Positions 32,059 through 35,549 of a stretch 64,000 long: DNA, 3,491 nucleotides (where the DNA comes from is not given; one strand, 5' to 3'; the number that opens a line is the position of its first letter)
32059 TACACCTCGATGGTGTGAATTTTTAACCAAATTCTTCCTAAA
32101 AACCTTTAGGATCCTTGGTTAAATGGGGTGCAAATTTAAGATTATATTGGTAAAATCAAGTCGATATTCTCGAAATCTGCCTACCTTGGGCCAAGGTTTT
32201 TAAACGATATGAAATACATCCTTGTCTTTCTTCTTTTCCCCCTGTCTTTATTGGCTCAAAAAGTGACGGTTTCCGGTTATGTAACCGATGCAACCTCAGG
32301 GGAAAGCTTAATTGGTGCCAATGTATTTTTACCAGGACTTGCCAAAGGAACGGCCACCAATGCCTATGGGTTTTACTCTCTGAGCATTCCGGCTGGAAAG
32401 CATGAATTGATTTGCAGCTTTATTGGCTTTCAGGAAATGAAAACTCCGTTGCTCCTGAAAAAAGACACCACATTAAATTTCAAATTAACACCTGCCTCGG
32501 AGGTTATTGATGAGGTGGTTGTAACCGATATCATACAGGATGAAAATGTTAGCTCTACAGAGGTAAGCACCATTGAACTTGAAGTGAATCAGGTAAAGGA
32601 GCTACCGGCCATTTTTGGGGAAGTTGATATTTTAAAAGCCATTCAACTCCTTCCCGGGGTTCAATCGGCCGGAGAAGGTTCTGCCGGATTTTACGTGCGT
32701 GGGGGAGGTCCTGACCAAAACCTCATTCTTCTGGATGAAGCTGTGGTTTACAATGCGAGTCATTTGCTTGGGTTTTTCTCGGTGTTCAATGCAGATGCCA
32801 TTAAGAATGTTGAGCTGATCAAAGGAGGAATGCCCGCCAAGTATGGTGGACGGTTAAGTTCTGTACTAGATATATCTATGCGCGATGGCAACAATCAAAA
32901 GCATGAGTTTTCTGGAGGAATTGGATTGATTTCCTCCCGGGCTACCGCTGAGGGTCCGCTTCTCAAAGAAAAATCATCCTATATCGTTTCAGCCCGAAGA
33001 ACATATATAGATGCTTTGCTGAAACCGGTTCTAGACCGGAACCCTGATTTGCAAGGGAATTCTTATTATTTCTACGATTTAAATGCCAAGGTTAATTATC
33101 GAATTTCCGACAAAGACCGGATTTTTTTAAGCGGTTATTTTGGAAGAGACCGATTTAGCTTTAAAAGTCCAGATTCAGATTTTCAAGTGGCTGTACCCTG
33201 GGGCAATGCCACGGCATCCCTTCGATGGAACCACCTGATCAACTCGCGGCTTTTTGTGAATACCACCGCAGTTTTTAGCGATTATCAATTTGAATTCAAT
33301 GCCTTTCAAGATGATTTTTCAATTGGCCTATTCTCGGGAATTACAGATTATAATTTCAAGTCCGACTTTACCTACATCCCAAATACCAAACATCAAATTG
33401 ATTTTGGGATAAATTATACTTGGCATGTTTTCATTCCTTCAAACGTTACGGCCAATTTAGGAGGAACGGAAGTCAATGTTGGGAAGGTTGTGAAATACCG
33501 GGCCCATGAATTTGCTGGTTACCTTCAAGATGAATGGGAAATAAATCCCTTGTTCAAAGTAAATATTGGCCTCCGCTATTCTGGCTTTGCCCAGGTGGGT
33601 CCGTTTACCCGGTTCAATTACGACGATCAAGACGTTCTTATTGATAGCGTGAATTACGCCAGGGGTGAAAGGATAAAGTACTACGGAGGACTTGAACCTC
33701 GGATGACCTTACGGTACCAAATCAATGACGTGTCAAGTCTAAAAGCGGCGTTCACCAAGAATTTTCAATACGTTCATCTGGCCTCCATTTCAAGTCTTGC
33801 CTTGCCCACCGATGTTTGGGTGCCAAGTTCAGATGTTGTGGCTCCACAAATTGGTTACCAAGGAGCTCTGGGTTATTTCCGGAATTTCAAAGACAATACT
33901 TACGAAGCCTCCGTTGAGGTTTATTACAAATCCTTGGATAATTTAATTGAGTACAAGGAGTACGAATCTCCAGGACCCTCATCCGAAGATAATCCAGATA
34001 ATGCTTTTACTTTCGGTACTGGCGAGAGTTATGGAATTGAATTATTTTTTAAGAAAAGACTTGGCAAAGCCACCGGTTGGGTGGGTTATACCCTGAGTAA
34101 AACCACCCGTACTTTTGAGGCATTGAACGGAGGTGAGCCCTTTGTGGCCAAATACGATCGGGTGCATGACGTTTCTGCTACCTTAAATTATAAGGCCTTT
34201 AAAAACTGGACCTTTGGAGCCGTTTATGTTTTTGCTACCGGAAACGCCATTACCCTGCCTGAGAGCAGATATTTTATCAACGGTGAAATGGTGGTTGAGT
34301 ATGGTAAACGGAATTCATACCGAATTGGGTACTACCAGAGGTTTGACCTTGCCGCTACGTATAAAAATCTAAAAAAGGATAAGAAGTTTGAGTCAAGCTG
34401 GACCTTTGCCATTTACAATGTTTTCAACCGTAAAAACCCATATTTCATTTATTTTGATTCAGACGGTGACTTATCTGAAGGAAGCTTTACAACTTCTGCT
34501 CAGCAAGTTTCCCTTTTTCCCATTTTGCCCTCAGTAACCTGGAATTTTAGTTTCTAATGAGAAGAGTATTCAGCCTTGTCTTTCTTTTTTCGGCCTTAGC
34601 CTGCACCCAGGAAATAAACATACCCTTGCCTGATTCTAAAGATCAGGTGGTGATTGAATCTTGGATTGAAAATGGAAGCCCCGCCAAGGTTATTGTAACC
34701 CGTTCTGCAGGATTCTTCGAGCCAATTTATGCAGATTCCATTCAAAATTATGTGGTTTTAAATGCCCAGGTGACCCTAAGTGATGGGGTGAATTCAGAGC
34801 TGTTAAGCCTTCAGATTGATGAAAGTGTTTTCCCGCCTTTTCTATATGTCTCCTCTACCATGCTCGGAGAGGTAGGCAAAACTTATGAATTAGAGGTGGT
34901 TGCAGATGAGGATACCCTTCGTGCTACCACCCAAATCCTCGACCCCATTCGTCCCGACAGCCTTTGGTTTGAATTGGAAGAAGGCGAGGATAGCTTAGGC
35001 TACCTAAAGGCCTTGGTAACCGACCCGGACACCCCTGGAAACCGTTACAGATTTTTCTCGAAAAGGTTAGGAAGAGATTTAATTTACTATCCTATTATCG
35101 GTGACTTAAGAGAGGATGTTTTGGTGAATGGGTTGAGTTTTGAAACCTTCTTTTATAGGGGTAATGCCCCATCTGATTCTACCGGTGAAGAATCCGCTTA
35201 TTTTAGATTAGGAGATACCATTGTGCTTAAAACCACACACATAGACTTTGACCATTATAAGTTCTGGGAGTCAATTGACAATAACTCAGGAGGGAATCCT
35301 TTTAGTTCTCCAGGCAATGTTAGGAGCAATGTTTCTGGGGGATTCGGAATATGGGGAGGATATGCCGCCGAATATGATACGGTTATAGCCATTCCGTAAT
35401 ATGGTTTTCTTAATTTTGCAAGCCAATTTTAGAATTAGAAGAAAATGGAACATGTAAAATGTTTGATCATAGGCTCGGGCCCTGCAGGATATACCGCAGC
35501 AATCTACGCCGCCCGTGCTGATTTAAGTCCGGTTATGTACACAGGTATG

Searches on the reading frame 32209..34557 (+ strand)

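Call 19: search_protein_families(library=pfam, proteins=[window:32209-34557:+], max_evalue=0.001)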
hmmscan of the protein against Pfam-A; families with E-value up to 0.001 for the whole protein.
window:32209-34557:+ (782 aa): 6 families
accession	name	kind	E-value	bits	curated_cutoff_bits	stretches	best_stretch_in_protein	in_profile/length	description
PF13715.12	CarbopepD_reg_2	-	7.1e-20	71.3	32.2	1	21-105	1-88/88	CarboxypepD_reg-like domain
PF00593.30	TonB_dep_Rec_b-barrel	-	2.3e-17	64.5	27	1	282-738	17-436/436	TonB dependent receptor-like, beta-barrel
PF13620.12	CarboxypepD_reg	-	1.5e-11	44.9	32.3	1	20-94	1-82/82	Carboxypeptidase regulatory-like domain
PF25183.1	OMP_b-brl_4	-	6.4e-11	41.8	30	1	423-517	356-460/838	Outer membrane beta barrel domain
PF07715.20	Plug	-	1.7e-10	41.8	23.9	1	137-215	21-102/107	TonB-dependent Receptor Plug Domain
PF23591.1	CILP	-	0.00018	21.9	27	0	17-73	3-58/90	Cartilage intermediate layer protein 1-like domain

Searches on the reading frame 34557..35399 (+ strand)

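Call 19: search_protein_families(library=pfam, proteins=[window:34557-35399:+], max_evalue=0.001)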
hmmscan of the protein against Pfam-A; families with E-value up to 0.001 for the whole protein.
window:34557-35399:+ (280 aa): 1 family
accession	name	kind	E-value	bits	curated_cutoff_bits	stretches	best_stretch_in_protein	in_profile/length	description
PF14054.11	DUF4249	-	2.8e-23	83.3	28.5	1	18-271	2-265/269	Domain of unknown function (DUF4249)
